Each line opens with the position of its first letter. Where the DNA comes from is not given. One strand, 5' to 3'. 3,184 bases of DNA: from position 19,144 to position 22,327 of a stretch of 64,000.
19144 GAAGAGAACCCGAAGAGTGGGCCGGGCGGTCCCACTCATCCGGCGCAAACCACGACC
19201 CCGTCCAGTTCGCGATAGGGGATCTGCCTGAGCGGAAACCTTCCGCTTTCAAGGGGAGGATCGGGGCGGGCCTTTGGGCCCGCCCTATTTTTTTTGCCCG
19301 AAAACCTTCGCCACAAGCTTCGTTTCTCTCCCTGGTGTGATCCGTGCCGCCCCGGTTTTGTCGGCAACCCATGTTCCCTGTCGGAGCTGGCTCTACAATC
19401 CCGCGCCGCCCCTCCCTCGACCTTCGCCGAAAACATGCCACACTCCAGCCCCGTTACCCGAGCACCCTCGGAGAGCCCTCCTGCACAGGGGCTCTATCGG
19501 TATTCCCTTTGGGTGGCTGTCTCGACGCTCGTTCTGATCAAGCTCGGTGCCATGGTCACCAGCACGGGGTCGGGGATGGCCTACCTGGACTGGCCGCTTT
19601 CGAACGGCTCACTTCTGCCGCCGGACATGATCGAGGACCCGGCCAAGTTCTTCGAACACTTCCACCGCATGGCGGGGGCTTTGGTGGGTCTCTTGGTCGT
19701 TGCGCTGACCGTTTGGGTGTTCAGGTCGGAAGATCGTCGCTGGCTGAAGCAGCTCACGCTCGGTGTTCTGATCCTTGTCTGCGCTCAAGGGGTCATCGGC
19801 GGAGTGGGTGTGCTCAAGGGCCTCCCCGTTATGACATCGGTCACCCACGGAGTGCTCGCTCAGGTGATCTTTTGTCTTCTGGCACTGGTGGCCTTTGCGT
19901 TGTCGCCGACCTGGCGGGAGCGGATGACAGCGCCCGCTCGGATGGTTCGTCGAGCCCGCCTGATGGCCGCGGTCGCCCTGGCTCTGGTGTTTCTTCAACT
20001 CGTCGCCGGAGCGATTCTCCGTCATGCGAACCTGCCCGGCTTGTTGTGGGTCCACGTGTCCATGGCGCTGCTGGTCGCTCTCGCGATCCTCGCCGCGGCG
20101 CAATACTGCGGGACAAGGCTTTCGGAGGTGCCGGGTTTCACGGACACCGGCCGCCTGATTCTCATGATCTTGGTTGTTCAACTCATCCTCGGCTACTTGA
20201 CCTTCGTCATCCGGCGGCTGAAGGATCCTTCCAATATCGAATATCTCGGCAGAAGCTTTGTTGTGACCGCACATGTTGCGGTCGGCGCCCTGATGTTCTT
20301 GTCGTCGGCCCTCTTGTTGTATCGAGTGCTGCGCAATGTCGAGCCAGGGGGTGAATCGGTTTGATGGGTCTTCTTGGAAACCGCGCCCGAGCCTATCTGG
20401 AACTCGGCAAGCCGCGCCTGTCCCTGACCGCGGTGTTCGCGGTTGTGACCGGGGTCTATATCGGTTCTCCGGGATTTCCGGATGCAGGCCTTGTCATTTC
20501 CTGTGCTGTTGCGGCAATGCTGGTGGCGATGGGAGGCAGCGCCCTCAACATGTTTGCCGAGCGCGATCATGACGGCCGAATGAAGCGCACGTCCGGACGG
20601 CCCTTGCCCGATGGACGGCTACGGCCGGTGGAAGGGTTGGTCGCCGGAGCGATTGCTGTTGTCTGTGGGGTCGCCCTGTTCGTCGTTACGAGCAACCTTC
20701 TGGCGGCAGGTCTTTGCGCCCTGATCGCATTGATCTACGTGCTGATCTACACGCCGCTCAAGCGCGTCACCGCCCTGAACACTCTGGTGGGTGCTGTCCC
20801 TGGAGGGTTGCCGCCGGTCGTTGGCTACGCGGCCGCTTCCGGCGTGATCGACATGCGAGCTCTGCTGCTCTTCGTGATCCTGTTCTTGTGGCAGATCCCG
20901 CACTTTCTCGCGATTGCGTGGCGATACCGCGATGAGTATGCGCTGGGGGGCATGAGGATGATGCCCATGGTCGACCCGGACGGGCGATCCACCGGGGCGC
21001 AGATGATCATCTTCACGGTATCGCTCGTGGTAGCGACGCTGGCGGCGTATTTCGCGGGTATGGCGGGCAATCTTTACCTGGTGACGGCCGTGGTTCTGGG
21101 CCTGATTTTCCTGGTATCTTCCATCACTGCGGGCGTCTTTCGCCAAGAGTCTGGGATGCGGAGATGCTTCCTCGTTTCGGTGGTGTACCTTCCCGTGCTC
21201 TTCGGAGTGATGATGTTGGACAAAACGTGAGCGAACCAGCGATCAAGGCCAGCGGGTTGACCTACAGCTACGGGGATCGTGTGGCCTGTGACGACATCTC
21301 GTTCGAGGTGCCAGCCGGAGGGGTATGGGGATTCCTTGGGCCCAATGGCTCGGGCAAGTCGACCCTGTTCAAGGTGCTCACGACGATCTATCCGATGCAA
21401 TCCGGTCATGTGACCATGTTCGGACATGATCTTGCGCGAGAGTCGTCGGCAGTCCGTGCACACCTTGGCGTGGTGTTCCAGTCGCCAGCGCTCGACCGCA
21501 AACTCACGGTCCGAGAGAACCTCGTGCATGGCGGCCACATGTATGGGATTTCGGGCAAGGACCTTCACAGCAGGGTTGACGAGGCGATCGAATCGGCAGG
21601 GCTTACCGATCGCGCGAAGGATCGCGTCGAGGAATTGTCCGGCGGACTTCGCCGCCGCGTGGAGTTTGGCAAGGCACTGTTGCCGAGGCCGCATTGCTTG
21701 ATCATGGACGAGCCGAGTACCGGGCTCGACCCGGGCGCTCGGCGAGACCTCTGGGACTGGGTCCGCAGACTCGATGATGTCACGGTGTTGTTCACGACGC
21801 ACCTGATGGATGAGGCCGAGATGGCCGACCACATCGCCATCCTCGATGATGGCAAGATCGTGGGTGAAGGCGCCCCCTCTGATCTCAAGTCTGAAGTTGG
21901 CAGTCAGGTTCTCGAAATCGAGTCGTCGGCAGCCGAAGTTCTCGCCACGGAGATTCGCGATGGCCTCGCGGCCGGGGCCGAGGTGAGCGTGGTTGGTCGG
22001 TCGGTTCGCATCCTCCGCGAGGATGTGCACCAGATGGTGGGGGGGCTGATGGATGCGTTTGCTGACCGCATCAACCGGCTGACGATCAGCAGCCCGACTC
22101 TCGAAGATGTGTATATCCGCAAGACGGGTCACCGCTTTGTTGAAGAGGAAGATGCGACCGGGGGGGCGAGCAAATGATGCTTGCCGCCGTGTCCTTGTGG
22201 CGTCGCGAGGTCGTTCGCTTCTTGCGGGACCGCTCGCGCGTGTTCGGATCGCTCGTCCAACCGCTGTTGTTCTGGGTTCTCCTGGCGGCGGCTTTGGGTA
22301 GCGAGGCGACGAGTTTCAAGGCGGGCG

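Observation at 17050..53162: A recurrent ~110-130 aa C-terminal module on six to seven otherwise unrelated secreted proteins: candidate undescribed sorting/anchoring domain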

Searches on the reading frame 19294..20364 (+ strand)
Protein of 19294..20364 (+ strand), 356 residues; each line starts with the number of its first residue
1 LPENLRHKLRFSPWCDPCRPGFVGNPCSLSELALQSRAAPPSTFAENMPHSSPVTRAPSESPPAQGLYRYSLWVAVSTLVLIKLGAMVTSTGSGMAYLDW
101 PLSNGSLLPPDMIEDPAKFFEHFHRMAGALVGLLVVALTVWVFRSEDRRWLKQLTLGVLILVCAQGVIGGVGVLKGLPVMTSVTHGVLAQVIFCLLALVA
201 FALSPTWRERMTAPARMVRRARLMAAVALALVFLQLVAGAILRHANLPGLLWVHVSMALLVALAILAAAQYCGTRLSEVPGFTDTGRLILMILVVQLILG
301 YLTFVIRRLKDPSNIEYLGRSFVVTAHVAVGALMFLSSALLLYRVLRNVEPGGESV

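Call 84: search_protein_families(library=pfam, proteins=[window:19294-20364:+], max_evalue=0.0001)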
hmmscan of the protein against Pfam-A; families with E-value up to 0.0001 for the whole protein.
window:19294-20364:+ (356 aa): 1 family
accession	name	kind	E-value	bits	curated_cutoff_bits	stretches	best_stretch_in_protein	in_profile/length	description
PF02628.20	COX15-CtaA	-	3.5e-22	79.3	29.9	1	69-244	2-206/322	Cytochrome oxidase assembly protein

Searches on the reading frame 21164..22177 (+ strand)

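Call 84: search_protein_families(library=pfam, proteins=[window:21164-22177:+], max_evalue=0.0001)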
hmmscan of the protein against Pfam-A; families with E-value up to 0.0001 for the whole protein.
window:21164-22177:+ (337 aa): 2 families
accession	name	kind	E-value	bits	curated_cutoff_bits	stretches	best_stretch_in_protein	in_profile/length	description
PF00005.33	ABC_tran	-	9.3e-33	114.2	25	1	43-185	2-136/137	ABC transporter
PF13304.12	AAA_21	-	1.3e-10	42.3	27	0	148-213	228-298/304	AAA domain, putative AbiEii toxin, Type IV TA system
